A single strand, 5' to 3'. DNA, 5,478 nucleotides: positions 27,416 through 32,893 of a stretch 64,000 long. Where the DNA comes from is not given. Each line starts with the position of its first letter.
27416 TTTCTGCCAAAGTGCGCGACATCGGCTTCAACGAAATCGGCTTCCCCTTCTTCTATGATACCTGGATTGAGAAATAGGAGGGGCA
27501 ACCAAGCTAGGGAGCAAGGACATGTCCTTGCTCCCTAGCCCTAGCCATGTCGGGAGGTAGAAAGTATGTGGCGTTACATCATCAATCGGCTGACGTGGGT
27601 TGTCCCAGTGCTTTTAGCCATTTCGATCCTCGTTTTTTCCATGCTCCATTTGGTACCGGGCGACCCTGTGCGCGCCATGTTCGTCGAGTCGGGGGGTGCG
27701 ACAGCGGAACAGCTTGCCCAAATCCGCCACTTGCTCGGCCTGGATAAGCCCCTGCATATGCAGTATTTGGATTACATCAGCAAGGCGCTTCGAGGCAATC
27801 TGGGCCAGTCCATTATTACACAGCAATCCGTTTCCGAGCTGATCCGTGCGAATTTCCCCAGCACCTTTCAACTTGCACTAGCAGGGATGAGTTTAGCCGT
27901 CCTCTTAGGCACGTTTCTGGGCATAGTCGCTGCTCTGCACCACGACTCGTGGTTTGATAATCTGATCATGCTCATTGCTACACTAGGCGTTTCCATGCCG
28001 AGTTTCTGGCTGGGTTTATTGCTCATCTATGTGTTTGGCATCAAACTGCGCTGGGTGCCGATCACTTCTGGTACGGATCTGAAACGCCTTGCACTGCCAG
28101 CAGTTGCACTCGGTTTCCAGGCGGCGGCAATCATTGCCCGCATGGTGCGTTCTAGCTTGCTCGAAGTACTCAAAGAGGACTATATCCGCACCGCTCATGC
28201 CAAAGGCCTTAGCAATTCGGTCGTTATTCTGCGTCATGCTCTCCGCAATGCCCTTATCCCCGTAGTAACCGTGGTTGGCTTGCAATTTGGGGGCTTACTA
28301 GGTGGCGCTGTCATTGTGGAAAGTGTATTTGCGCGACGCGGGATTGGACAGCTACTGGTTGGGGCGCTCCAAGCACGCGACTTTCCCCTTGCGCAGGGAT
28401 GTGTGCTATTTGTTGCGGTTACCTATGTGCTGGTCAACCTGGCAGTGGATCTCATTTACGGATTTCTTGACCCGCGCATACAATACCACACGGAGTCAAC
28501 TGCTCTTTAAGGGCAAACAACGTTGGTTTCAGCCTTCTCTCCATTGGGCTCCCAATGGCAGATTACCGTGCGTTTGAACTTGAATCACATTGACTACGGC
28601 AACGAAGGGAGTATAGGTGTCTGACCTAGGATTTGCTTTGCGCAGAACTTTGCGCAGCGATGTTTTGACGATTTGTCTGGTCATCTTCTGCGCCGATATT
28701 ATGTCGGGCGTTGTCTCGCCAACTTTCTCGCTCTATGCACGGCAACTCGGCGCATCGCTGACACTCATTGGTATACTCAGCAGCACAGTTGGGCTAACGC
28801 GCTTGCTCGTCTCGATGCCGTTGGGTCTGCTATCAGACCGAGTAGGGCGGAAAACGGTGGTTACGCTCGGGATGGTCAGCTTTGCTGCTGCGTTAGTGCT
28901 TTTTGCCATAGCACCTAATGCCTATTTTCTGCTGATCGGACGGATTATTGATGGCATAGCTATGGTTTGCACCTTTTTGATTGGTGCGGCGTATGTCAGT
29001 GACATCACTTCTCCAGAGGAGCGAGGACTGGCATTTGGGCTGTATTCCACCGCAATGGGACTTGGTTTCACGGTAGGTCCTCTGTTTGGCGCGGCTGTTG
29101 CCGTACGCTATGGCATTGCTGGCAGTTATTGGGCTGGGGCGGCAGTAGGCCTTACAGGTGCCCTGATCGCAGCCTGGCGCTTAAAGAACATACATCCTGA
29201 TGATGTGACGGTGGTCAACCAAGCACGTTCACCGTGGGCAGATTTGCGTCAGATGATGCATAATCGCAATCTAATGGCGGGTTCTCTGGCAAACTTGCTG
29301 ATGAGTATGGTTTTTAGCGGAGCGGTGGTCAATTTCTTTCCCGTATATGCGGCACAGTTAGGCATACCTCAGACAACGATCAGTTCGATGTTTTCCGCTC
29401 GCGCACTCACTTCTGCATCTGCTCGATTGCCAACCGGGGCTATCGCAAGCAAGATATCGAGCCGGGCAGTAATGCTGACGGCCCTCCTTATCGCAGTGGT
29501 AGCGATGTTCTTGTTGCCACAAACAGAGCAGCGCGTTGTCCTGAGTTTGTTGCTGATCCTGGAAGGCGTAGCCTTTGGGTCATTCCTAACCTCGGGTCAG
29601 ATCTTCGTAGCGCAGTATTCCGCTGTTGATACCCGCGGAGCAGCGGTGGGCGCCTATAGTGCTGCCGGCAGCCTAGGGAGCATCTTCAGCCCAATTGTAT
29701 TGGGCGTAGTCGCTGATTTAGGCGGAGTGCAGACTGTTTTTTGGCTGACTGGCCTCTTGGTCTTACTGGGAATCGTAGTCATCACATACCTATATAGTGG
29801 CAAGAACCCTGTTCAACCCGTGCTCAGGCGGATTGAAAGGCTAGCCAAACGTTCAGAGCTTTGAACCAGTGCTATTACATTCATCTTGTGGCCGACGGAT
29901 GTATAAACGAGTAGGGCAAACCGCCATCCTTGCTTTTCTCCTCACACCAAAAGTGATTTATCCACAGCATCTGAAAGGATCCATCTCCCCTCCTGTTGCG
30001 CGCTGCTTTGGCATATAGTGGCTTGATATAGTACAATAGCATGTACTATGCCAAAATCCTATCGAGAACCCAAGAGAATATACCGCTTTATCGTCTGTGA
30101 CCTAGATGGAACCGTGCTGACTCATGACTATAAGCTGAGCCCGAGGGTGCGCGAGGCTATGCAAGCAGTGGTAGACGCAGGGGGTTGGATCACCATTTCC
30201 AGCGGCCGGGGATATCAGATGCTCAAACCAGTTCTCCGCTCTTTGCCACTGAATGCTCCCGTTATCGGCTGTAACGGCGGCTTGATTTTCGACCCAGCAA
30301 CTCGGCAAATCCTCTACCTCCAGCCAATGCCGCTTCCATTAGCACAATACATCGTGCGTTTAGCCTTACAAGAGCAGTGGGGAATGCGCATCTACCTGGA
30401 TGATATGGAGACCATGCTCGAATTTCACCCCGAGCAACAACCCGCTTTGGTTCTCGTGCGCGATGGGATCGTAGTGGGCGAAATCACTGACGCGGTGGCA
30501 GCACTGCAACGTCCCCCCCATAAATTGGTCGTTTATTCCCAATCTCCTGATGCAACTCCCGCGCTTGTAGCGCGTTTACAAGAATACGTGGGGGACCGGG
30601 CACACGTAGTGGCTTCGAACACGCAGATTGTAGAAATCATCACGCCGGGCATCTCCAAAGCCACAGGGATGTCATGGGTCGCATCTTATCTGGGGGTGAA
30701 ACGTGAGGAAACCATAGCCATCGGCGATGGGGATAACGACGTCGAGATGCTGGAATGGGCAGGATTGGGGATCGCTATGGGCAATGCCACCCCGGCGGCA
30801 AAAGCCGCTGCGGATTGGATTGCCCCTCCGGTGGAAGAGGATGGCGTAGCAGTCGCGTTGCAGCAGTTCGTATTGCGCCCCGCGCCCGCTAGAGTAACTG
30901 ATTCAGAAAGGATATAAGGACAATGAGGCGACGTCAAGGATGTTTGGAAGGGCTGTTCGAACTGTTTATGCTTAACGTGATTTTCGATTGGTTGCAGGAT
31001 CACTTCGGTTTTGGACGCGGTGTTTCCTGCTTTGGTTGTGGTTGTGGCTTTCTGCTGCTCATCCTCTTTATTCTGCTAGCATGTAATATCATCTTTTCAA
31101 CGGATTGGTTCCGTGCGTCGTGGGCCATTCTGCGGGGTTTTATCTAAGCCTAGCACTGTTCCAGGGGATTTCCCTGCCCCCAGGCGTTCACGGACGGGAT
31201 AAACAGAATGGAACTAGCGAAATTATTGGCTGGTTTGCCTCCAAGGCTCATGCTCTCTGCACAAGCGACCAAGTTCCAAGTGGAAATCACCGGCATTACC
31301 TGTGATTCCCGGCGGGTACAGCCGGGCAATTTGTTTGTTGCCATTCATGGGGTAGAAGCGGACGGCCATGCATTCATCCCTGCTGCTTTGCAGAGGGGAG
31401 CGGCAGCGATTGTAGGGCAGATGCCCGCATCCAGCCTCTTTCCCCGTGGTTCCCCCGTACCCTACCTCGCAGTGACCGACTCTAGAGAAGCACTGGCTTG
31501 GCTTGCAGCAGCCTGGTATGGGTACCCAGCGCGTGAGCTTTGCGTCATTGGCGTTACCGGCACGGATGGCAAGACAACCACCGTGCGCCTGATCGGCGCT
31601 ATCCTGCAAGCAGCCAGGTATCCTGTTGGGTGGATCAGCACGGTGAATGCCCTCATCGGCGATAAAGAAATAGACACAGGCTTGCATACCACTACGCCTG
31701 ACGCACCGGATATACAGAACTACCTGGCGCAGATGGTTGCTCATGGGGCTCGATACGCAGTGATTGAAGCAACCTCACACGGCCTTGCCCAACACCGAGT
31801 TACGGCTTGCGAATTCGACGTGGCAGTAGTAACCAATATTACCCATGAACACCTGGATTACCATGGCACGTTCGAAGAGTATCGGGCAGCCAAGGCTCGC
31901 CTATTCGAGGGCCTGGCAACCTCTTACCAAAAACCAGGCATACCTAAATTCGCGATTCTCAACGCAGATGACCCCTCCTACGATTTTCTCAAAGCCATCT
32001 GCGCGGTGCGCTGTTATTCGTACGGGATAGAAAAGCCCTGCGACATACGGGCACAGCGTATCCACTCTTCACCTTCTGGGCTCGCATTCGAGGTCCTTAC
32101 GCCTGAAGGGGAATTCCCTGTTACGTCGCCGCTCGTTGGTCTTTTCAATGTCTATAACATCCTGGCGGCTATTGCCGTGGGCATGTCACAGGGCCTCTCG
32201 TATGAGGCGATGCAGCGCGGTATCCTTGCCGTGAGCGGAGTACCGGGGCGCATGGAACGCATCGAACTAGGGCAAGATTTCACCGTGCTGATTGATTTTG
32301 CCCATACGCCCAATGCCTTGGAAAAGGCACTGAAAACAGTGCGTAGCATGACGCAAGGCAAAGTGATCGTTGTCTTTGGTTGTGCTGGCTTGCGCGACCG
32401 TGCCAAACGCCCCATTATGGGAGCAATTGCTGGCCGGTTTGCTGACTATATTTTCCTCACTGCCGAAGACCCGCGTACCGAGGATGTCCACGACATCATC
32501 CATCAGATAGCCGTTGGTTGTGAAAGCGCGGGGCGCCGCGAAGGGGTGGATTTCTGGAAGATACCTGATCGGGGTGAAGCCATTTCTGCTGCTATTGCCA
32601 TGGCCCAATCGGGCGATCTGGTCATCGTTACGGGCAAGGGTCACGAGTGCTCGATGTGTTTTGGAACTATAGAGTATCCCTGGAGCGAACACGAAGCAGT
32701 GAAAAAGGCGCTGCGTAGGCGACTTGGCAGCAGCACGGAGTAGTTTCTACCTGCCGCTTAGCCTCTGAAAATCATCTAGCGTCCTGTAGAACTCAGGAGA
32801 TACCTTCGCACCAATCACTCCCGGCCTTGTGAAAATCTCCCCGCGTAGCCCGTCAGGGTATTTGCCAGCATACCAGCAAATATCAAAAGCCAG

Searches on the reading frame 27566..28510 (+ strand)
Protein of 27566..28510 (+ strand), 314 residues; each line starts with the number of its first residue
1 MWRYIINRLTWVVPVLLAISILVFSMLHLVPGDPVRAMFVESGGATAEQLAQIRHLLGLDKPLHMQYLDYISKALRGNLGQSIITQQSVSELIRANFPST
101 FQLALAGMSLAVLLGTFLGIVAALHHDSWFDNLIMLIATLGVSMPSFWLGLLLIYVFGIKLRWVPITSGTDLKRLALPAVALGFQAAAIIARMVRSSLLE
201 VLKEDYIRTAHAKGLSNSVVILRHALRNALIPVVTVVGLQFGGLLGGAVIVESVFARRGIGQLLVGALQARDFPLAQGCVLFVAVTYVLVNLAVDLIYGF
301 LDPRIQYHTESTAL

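Call 52: search_protein_families(library=pfam, proteins=[window:27566-28510:+], max_evalue=0.000001)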
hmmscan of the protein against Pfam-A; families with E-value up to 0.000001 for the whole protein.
window:27566-28510:+ (314 aa): 2 families
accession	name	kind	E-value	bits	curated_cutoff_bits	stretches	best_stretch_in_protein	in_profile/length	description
PF00528.27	BPD_transp_1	-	4.9e-43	147.4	26.4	1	115-306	1-183/184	Binding-protein-dependent transport system inner membrane component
PF19300.4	BPD_transp_1_N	-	1.7e-14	54.4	23.8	1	1-104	1-114/114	Binding-prot-dependent transport system membrane comp, N-term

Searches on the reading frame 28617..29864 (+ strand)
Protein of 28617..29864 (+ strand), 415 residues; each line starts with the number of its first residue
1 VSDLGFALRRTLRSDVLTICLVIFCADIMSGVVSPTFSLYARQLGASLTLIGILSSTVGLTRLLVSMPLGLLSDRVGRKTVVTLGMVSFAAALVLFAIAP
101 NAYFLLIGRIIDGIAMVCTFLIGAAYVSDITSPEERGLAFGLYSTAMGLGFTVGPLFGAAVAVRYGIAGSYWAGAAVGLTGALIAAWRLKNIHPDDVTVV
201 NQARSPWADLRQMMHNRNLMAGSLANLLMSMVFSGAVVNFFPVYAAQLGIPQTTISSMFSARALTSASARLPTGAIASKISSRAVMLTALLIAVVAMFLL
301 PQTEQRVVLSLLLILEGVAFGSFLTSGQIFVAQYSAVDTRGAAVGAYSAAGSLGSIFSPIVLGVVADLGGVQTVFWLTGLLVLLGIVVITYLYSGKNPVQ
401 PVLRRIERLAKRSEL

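Call 52: search_protein_families(library=pfam, proteins=[window:28617-29864:+], max_evalue=0.000001)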
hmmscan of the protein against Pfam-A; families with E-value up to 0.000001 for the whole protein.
window:28617-29864:+ (415 aa): 4 families
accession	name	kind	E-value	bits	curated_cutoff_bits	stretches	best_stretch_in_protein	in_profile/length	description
PF07690.21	MFS_1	-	1.9e-63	215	33.4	2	19-250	1-234/347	Major Facilitator Superfamily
PF12832.13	MFS_1_like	-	5.5e-18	65.6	25.2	1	12-159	210-359/373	MFS_1 like family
PF00083.30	Sugar_tr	-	2.7e-08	33.6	22.3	1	42-162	39-162/452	Sugar (and other) transporter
PF03825.22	Nuc_H_symport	-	9.8e-07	28.5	25.9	0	214-386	204-383/400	Nucleoside H+ symporter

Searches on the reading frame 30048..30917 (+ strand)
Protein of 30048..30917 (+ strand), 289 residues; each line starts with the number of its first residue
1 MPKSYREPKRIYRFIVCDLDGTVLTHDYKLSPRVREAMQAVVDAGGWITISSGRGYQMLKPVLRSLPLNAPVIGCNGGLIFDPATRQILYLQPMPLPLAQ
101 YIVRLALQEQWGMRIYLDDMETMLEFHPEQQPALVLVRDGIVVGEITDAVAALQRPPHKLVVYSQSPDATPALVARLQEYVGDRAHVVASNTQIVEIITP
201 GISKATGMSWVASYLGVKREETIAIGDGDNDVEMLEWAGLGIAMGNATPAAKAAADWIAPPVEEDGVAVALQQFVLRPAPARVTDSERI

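Call 52: search_protein_families(library=pfam, proteins=[window:30048-30917:+], max_evalue=0.000001)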
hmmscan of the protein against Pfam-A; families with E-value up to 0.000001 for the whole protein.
window:30048-30917:+ (289 aa): 3 families
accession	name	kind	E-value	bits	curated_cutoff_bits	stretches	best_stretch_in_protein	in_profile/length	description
PF08282.18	Hydrolase_3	-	1.5e-57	195.7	20.9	1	15-271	1-255/255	haloacid dehalogenase-like hydrolase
PF05116.19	S6PP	-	1.9e-13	51.1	20.3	1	157-250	117-212/247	Sucrose-6F-phosphate phosphohydrolase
PF00702.32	Hydrolase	-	1.7e-10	42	26.4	1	13-239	2-191/191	haloacid dehalogenase-like hydrolase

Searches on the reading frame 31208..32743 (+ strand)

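Call 52: search_protein_families(library=pfam, proteins=[window:31208-32743:+], max_evalue=0.000001)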
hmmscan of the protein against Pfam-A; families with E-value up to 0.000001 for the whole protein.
window:31208-32743:+ (511 aa): 3 families
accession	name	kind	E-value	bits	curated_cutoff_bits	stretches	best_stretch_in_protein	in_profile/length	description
PF08245.18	Mur_ligase_M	-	8.8e-54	182.9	24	1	116-324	1-199/200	Mur ligase middle domain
PF02875.26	Mur_ligase_C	-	4.5e-32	112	28.4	1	347-478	1-127/127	Mur ligase, glutamate ligase domain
PF01225.30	Mur_ligase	-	6.4e-13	49.3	21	1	26-104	1-95/95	Mur ligase family, catalytic domain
